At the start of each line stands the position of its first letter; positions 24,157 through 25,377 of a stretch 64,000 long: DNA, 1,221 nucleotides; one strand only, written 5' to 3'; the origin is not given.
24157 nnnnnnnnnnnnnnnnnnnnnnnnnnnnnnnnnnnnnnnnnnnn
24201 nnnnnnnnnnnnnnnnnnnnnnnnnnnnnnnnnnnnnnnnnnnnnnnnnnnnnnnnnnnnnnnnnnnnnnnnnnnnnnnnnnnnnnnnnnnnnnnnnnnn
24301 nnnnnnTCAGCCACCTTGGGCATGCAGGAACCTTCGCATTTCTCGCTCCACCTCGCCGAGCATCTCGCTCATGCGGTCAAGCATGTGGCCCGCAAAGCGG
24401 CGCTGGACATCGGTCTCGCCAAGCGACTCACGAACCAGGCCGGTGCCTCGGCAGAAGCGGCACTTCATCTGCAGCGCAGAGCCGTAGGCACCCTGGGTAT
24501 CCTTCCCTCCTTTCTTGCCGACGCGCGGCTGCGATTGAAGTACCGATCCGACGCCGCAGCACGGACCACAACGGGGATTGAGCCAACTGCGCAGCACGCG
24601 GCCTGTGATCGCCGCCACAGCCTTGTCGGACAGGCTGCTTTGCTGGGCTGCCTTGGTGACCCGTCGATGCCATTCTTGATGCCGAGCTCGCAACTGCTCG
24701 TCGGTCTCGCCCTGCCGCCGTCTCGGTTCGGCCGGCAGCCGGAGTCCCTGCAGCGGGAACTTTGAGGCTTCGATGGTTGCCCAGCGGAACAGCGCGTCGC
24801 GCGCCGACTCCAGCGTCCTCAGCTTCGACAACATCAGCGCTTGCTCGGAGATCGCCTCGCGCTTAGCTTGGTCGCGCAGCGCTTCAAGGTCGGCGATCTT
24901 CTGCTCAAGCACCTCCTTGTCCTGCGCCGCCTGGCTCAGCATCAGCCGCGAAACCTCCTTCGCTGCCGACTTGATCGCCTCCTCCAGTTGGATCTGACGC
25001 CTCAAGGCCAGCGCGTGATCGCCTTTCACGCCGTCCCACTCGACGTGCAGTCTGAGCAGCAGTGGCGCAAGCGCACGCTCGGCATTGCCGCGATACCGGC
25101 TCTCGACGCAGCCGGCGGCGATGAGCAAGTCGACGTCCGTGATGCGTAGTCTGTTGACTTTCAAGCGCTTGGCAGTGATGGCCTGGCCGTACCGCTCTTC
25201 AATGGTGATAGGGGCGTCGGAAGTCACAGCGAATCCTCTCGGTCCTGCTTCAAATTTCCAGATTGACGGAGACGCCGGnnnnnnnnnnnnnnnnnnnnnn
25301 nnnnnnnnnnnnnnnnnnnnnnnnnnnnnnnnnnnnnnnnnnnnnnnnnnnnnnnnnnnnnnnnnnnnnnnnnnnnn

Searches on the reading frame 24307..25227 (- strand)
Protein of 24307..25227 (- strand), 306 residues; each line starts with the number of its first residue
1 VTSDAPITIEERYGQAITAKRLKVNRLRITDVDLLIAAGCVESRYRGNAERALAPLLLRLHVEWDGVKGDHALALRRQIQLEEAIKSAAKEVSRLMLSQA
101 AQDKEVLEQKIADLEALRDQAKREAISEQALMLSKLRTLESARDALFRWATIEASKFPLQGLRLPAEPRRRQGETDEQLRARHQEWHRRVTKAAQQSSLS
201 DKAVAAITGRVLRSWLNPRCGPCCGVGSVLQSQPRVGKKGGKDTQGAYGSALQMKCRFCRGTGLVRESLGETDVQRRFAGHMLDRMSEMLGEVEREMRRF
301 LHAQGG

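Call 8: search_protein_families(library=pfam, max_evalue=0.01, proteins=[window:24307-25227:-])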
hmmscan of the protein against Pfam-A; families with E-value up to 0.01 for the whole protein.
window:24307-25227:- (306 aa): 1 family
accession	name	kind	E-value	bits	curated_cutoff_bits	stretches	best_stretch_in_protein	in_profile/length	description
PF02185.22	HR1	-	0.009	16.4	33.1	0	75-109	5-37/67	Hr1 repeat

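Call 10: search_protein_families(library=phrogs, max_evalue=0.01, proteins=[window:24307-25227:-])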
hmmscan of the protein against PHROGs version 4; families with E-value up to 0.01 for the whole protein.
window:24307-25227:- (306 aa): 0 families

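Call 14: find_encoding_contigs(protein=window:24307-25227:-, flank=10000, max_places=10)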
Protein window:24307-25227:- (306 aa): 1 contig read that carries it; 1 place shown.
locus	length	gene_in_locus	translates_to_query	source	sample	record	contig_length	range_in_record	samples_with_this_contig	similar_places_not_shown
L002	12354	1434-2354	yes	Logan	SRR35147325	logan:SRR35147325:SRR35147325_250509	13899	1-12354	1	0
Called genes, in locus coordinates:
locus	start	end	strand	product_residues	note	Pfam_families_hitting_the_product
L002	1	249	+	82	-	?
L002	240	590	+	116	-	-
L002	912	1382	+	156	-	-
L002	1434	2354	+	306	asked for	-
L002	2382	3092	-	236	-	-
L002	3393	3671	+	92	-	-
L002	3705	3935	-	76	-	PF13560:HTH_31 (weak)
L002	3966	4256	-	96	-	-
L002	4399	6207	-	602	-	-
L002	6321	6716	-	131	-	-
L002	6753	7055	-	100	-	-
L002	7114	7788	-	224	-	-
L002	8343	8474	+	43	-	-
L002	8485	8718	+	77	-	-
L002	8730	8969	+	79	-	-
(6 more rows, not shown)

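Call 26: search_dna_similar(query=window:24307-25227:-, collection=phages, mode=protein, max_rows=15)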
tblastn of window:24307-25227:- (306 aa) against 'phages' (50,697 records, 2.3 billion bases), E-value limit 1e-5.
No match.
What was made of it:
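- Tried and rejected: tblastn of the 306-aa protein against phages: no match (call 26).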

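Call 31: search_protein_families(library=padloc, max_evalue=0.01, proteins=[window:24307-25227:-])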
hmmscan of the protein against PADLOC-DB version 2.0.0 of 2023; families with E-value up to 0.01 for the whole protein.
window:24307-25227:- (306 aa): 0 families

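Call 34: find_homologous_proteins(query=window:24307-25227:-)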
Query window:24307-25227:- (306 aa): 4 proteins with E <= 0.001 among 4459 candidates.
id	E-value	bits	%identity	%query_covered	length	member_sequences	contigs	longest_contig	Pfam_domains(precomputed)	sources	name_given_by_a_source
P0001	1.3e-193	660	100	100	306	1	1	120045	-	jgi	jgi:hypothetical protein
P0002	4.5e-113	395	63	99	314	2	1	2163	-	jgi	jgi:hypothetical protein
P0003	2.6e-53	199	40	97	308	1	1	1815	-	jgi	jgi:hypothetical protein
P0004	1.3e-47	181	41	98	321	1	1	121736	-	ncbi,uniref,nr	ncbi:hypothetical protein [Azohydromonas aeria]|uniref:hypothetical protein n=1 Tax=Azohydromonas ae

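Call 37: find_encoding_contigs(protein=P0004, flank=10000, max_places=4)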
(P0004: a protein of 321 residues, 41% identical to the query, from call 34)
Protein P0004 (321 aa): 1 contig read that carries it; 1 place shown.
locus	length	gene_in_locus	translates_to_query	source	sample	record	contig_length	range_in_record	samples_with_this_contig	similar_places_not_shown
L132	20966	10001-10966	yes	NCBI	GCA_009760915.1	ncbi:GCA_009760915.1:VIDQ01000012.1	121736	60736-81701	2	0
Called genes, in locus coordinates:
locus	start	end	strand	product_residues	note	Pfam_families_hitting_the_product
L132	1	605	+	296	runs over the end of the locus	-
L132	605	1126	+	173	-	-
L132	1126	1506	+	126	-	-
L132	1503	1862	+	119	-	-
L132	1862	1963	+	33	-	-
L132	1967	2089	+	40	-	-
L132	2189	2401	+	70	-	-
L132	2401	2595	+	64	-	-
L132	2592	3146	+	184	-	-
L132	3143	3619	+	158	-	-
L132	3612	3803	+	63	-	-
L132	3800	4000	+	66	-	-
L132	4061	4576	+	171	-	-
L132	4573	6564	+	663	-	-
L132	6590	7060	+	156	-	-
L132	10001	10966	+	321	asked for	-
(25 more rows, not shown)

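Call 99: search_protein_families(library=ncbifam, max_evalue=0.01, proteins=[window:24307-25227:-])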
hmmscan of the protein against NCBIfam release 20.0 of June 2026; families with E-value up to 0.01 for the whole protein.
window:24307-25227:- (306 aa): 0 families

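Call 112: find_encoding_contigs(protein=P0002, flank=3000, max_places=2)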
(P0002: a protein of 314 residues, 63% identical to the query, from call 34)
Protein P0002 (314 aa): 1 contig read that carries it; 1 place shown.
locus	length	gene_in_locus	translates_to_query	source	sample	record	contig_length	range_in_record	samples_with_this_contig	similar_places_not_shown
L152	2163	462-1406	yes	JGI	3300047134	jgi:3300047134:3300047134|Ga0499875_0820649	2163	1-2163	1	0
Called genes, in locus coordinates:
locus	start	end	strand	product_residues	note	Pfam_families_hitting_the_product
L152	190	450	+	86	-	-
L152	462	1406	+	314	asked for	-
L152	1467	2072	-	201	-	-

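Call 113: find_encoding_contigs(protein=P0003, flank=3000, max_places=2)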
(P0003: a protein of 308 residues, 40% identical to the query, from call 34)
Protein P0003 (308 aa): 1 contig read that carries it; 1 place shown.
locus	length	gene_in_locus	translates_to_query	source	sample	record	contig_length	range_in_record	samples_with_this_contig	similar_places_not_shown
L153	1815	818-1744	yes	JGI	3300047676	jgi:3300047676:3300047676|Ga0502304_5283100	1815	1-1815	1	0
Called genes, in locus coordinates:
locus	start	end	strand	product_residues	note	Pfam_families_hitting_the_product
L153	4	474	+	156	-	-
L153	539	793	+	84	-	-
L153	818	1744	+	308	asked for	-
